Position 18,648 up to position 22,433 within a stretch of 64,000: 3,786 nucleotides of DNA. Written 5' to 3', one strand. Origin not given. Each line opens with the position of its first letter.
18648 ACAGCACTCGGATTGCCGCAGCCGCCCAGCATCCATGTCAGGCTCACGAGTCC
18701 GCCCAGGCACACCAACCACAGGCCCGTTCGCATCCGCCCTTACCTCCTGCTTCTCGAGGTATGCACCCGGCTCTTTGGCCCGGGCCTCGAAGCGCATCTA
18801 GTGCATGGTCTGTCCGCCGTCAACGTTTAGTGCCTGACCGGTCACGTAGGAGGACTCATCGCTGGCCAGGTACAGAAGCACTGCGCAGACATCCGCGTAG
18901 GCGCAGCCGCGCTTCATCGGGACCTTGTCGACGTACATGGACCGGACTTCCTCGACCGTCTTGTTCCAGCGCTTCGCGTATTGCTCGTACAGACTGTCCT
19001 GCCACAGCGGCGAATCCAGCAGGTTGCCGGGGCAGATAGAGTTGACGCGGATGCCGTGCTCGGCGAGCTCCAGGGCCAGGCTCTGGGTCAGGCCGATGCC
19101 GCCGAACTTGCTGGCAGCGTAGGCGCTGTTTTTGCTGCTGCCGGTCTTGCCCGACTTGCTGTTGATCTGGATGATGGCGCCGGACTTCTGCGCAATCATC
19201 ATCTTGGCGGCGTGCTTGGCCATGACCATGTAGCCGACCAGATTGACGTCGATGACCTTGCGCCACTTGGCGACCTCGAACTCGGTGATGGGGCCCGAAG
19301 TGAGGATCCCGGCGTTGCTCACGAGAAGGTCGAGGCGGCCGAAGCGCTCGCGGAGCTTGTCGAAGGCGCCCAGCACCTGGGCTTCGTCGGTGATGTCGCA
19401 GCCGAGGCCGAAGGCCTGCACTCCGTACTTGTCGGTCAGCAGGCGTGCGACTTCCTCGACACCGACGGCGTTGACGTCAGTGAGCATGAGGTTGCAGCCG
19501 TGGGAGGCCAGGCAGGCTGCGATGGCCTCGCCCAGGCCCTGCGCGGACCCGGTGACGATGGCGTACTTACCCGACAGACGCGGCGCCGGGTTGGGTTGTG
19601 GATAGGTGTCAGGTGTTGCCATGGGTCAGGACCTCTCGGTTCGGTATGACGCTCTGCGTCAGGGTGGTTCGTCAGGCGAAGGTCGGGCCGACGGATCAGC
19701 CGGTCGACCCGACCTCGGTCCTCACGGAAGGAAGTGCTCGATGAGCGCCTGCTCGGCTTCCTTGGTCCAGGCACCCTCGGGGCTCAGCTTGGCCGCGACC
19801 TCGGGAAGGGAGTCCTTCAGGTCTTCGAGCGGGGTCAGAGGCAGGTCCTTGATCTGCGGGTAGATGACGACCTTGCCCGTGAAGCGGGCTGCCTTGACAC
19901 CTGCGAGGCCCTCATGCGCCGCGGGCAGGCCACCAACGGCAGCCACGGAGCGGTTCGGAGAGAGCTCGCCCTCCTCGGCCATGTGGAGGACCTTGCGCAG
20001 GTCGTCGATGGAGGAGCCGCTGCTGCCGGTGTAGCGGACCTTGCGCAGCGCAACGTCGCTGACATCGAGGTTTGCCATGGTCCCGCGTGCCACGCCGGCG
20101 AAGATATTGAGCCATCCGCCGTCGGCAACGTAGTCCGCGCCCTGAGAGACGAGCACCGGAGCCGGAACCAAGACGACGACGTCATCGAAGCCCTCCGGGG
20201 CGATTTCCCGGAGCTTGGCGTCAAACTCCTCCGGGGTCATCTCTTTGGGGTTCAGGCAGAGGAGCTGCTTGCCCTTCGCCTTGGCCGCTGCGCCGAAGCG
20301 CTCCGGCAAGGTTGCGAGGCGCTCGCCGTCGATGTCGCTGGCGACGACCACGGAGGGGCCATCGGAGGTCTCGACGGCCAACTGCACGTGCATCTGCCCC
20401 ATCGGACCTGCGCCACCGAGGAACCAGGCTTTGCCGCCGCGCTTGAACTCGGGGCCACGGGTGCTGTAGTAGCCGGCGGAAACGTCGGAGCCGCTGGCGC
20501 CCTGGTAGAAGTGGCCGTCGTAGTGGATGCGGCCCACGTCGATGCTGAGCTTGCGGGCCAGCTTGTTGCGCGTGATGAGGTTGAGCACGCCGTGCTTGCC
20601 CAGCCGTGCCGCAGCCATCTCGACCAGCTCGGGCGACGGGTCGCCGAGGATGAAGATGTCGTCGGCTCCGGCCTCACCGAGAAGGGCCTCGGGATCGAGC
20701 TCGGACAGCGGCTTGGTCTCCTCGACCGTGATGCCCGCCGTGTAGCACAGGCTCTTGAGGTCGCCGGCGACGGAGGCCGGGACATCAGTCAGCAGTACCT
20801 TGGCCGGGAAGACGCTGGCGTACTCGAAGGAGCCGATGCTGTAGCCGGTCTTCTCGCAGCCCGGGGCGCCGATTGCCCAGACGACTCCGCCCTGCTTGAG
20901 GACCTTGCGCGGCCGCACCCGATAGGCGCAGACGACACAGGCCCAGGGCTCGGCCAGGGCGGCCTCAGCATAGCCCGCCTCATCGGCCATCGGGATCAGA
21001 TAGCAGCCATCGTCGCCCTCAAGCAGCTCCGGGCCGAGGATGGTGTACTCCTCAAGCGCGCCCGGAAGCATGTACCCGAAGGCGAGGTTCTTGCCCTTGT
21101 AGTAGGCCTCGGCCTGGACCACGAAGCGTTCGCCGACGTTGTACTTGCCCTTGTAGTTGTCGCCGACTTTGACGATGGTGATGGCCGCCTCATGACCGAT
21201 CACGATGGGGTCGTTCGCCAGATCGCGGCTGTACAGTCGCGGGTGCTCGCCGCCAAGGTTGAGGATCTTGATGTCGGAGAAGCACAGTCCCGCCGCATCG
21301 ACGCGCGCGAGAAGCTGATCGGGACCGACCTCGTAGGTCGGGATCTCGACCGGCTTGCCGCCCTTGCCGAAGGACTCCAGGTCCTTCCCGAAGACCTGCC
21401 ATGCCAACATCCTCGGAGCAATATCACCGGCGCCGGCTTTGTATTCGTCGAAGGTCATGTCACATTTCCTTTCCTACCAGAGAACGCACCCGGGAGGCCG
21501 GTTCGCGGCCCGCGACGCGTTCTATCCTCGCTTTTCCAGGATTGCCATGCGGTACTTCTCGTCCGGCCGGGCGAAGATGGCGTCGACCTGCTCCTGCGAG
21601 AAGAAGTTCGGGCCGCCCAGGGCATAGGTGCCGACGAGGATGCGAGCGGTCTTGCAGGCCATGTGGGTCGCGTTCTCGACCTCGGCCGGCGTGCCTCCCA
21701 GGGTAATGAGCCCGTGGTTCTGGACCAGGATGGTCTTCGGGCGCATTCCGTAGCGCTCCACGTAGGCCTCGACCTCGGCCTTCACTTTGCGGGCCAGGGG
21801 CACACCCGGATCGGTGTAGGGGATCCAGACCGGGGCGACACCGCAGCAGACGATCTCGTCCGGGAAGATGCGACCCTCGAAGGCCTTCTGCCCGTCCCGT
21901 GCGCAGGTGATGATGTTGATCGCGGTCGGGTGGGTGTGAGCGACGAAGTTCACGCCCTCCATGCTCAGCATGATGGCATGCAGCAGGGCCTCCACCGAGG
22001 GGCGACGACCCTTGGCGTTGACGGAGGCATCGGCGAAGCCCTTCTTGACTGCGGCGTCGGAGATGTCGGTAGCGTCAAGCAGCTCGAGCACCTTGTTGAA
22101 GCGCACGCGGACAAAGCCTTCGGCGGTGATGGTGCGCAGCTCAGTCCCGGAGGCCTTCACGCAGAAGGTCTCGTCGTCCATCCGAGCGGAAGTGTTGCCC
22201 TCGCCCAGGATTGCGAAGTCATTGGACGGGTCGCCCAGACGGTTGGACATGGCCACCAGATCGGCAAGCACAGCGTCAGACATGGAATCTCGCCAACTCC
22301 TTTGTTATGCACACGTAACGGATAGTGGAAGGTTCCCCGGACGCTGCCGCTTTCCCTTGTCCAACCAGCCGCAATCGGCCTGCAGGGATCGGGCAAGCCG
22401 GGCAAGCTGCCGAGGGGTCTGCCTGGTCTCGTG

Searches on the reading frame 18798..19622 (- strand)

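Call 8: search_protein_families(library=pfam, proteins=[window:18798-19622:-], max_evalue=0.01)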
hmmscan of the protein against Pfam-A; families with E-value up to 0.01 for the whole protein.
window:18798-19622:- (274 aa): 4 families
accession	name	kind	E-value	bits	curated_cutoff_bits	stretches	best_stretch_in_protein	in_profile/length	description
PF13561.12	adh_short_C2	-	5.7e-58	196.7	27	1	25-272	1-236/236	Enoyl-(Acyl carrier protein) reductase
PF00106.31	adh_short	-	4e-57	193.3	26.6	1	19-207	1-187/195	short chain dehydrogenase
PF08659.16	KR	-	2.1e-12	47.8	22.6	1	22-171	4-152/180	KR domain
PF23441.1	SDR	-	6.7e-12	45.8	27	1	18-270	7-254/258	SDR-like rossmann domain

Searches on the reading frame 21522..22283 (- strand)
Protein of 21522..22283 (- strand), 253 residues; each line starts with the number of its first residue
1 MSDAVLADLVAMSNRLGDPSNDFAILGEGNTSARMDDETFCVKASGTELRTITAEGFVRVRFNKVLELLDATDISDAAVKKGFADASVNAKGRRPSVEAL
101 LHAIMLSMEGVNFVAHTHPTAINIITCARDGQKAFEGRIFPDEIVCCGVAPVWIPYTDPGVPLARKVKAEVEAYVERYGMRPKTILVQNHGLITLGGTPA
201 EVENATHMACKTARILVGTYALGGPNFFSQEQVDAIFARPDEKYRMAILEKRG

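Call 83: search_protein_families(library=pfam, proteins=[window:21522-22283:-], max_evalue=0.00001)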
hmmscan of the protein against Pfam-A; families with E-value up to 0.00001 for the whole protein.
window:21522-22283:- (253 aa): 1 family
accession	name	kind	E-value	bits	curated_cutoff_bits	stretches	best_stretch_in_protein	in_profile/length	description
PF00596.27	Aldolase_II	-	3.1e-23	83.1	22.2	1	20-216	12-182/183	Class II Aldolase and Adducin N-terminal domain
